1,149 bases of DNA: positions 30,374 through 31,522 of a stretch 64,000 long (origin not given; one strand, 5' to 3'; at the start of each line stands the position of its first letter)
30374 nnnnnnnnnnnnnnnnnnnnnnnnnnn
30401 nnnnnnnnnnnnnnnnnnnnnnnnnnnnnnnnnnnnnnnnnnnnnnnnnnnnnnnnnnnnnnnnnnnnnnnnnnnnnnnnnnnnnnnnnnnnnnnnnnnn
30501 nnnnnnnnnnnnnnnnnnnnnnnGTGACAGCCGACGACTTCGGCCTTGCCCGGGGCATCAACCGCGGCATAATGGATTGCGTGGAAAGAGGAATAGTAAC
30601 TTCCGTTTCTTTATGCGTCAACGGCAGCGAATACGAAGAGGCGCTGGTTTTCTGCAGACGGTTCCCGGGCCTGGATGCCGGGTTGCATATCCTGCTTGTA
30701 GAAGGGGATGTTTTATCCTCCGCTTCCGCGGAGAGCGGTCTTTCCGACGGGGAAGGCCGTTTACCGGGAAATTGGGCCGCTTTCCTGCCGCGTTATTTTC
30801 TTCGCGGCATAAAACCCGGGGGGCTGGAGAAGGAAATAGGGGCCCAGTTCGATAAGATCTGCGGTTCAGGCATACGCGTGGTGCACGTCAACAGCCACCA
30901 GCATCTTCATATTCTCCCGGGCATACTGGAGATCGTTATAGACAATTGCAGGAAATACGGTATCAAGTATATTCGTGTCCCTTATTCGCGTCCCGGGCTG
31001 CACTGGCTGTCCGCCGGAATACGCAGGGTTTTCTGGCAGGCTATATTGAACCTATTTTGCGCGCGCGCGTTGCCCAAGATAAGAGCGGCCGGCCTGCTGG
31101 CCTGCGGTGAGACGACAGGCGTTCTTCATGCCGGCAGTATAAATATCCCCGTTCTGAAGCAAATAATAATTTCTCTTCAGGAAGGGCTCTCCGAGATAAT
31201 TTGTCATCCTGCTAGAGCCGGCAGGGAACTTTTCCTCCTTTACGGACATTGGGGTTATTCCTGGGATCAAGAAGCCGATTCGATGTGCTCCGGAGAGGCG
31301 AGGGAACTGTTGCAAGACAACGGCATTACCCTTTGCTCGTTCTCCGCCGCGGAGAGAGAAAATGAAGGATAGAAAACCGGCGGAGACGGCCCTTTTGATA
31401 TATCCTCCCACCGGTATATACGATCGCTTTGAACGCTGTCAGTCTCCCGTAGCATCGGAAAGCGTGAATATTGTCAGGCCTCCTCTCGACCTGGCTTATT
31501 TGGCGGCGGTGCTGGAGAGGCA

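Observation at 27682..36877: Seven-gene translationally coupled operon with three B12-binding radical SAM enzymes, a GT2 enzyme, a SAM methyltransferase, a YdjC/HpnK-like deacetylase and a 907-aa polytopic membrane protein: candidate undescribed lipid-linked sugar or lipid tailoring pathway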

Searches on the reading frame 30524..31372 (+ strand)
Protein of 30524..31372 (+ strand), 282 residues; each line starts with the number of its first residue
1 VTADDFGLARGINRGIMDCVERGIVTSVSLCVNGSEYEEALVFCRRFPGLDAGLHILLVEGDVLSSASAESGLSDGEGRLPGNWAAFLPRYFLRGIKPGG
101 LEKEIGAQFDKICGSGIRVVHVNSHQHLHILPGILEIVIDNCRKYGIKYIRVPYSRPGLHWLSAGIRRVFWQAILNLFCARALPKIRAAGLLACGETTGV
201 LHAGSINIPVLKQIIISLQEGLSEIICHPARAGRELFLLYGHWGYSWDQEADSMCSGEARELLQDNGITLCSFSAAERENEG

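Call 5: search_protein_families(library=pfam, proteins=[window:30524-31372:+], max_evalue=0.01)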
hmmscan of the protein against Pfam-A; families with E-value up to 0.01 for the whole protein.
window:30524-31372:+ (282 aa): 1 family
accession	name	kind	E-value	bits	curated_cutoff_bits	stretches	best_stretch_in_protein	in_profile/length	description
PF04794.17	YdjC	-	4.8e-49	168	29.7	1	2-264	5-265/266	YdjC-like protein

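Call 6: search_protein_families(library=ncbifam, proteins=[window:30524-31372:+], max_evalue=0.01)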
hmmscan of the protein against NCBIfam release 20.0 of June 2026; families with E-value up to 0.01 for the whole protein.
window:30524-31372:+ (282 aa): 3 families
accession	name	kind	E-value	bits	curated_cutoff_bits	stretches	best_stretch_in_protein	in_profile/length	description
TIGR03473.1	HpnK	hypoth_equivalog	1.8e-48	165.2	232.6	1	1-275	6-280/283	hopanoid biosynthesis-associated protein HpnK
NF002559.0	PRK02134.1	equivalog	8e-28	97.6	227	1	2-148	8-148/249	chitin disaccharide deacetylase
NF052308.1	CarbhyDeactlThm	equivalog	0.0046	16.3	400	1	51-188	55-184/265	carbohydrate deacetylase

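Call 59: search_solved_structures(query=window:30524-31372:+, max_evalue=0.001)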
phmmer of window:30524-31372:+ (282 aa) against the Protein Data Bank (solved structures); distinct sequences matched with E-value up to 0.001: 3.
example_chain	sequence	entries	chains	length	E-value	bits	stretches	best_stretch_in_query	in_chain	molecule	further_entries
7vi8_A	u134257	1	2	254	2.1e-15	60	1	2-148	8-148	Chitooligosaccharide deacetylase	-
8jqe_A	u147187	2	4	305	4.2e-09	39.4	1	3-147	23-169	YdjC family protein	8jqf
2i5i_A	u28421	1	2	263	1e-07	34.8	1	2-147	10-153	UPF0249 protein EF_3048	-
